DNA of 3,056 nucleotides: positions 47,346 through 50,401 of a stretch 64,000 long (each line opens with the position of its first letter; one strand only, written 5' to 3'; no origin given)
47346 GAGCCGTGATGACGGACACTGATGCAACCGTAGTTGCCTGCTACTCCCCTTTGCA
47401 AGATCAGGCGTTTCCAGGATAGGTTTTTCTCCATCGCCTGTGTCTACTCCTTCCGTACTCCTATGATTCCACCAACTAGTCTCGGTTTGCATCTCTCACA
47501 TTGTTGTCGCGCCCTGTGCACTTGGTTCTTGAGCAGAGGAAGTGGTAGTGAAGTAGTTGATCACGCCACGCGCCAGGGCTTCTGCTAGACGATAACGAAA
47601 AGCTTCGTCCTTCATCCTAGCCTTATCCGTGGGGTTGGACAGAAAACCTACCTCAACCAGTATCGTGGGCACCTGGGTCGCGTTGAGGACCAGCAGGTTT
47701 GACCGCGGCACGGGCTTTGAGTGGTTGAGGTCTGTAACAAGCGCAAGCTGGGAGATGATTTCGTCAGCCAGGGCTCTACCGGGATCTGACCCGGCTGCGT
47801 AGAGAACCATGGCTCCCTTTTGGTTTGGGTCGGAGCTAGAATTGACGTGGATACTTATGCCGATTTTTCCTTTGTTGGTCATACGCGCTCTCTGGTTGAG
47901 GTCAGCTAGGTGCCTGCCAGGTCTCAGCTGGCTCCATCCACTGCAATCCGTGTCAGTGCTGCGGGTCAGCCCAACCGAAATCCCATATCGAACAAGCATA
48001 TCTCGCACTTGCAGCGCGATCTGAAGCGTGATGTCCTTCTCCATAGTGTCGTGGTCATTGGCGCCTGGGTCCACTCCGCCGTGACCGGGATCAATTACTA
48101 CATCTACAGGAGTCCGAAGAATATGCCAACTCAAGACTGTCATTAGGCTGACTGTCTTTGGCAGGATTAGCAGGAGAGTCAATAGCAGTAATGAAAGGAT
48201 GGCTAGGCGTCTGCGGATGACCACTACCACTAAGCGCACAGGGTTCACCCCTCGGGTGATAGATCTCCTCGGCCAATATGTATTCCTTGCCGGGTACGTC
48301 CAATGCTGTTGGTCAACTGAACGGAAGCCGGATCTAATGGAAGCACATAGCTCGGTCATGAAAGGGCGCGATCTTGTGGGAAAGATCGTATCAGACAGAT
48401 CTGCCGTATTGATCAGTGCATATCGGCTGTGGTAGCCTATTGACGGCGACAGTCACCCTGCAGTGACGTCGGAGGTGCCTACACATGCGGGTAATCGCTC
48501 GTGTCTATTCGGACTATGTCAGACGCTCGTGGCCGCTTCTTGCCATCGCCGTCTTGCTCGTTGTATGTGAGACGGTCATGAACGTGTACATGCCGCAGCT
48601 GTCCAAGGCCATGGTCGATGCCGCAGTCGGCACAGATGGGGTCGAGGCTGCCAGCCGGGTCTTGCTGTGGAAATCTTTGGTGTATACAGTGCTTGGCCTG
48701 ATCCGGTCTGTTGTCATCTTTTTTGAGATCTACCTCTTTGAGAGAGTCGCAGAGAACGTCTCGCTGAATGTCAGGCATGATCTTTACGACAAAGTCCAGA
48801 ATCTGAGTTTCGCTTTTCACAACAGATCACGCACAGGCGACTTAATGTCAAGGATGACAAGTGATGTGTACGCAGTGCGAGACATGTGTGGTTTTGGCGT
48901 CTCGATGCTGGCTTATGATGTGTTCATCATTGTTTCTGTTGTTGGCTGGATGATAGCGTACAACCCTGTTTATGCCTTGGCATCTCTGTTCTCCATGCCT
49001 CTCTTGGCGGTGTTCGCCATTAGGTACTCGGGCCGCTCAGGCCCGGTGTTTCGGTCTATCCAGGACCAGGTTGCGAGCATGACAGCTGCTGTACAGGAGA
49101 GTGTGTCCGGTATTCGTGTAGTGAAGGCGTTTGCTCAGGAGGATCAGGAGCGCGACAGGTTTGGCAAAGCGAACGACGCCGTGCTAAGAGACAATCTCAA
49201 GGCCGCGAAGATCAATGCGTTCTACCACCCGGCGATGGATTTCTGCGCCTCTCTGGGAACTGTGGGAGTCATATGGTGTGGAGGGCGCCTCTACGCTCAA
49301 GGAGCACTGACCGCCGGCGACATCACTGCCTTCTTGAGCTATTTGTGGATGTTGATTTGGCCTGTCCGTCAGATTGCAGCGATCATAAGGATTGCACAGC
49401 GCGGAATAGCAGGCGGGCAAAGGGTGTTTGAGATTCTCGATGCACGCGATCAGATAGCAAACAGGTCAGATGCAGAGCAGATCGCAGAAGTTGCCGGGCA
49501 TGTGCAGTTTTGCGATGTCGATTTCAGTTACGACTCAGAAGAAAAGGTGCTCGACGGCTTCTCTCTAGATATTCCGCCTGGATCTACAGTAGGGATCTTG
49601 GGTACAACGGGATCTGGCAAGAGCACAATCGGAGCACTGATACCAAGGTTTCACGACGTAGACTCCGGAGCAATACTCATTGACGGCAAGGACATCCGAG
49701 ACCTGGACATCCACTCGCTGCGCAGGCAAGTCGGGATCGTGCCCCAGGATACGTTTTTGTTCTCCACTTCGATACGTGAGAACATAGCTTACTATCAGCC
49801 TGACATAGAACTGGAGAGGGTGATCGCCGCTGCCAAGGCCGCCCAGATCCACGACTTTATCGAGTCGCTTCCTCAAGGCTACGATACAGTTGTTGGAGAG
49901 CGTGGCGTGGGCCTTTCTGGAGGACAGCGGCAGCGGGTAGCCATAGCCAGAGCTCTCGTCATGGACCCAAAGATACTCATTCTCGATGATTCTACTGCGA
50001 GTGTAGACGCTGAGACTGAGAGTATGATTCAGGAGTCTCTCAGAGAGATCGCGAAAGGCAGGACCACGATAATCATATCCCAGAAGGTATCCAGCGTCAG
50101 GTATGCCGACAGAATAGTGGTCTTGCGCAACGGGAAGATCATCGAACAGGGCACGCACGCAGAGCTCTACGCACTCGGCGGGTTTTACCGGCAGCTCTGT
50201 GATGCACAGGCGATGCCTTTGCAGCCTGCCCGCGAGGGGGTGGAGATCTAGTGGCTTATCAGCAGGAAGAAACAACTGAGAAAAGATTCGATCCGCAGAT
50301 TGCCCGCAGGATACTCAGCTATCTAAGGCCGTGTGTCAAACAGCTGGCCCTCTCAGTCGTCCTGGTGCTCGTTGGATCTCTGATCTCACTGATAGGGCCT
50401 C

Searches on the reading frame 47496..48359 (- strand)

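Call 46: search_protein_families(library=pfam, proteins=[window:47496-48359:-], max_evalue=0.000001)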
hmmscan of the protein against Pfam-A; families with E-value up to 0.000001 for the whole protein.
window:47496-48359:- (287 aa): 1 family
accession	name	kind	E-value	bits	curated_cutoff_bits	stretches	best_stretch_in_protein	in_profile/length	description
PF01520.23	Amidase_3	-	2.7e-39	135.4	27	1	87-267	1-173/174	N-acetylmuramoyl-L-alanine amidase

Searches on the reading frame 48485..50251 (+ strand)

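Call 46: search_protein_families(library=pfam, proteins=[window:48485-50251:+], max_evalue=0.000001)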
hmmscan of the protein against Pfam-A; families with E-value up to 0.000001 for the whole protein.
window:48485-50251:+ (588 aa): 2 families
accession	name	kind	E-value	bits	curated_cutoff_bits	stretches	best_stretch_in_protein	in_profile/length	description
PF00664.28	ABC_membrane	-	7.1e-58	196.9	28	1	19-294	1-274/274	ABC transporter transmembrane region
PF00005.33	ABC_tran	-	2.2e-33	116.2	25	1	356-505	1-137/137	ABC transporter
